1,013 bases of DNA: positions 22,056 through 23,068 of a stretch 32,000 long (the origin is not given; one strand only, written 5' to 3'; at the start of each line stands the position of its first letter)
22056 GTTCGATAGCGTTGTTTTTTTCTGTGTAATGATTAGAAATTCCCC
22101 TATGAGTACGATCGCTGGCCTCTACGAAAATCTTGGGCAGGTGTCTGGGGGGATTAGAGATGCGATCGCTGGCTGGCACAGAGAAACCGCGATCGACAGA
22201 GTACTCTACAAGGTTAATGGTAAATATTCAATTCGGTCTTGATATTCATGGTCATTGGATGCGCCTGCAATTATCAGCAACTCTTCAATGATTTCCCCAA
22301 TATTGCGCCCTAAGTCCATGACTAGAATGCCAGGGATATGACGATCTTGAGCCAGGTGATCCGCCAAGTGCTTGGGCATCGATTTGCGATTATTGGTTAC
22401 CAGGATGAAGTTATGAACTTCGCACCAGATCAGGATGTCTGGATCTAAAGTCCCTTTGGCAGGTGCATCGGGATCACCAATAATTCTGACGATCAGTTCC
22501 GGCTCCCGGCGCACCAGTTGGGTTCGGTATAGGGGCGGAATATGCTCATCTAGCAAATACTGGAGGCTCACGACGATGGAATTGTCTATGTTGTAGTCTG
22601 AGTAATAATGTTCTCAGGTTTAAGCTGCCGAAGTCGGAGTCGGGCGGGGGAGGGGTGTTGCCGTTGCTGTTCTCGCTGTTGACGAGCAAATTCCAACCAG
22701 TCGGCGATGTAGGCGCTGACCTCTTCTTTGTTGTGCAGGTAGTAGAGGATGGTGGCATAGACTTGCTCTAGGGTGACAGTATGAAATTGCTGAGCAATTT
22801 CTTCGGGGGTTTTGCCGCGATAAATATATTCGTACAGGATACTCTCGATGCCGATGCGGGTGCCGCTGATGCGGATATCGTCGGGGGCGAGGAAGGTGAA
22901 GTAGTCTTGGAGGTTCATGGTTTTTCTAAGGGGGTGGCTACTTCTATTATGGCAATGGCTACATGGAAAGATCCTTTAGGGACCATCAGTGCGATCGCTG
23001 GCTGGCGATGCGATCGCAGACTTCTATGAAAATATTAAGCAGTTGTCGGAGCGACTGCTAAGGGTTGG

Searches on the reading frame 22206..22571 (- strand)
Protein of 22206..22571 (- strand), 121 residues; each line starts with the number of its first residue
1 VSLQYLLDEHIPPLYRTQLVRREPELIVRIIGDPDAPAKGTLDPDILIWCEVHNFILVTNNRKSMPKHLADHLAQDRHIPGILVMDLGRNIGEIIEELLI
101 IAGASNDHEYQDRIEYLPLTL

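Call 11: search_protein_families(library=padloc, proteins=[window:22206-22571:-], max_evalue=0.001)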
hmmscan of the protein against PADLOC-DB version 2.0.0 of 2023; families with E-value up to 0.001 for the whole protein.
window:22206-22571:- (121 aa): 0 families

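Call 12: search_protein_families(library=pfam, proteins=[window:22206-22571:-], max_evalue=0.001)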
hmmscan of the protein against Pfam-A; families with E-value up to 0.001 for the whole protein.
window:22206-22571:- (121 aa): 0 families

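Call 25: search_protein_families(library=pfam, proteins=[window:22206-22571:-], max_evalue=0.01)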
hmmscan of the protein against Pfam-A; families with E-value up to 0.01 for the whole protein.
window:22206-22571:- (121 aa): 1 family
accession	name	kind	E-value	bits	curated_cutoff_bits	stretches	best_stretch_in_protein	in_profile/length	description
PF18480.7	DUF5615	-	0.0062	16.8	23.8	1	4-62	2-56/110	Domain of unknown function (DUF5615)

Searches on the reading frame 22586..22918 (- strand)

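Call 11: search_protein_families(library=padloc, proteins=[window:22586-22918:-], max_evalue=0.001)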
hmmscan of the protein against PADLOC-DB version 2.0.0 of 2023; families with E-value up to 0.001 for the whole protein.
window:22586-22918:- (110 aa): 0 families

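Call 12: search_protein_families(library=pfam, proteins=[window:22586-22918:-], max_evalue=0.001)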
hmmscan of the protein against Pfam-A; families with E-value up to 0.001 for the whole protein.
window:22586-22918:- (110 aa): 1 family
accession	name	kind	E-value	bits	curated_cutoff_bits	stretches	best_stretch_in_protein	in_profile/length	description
PF04255.20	DUF433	-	3.1e-09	37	23.6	1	16-60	13-56/56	Protein of unknown function (DUF433)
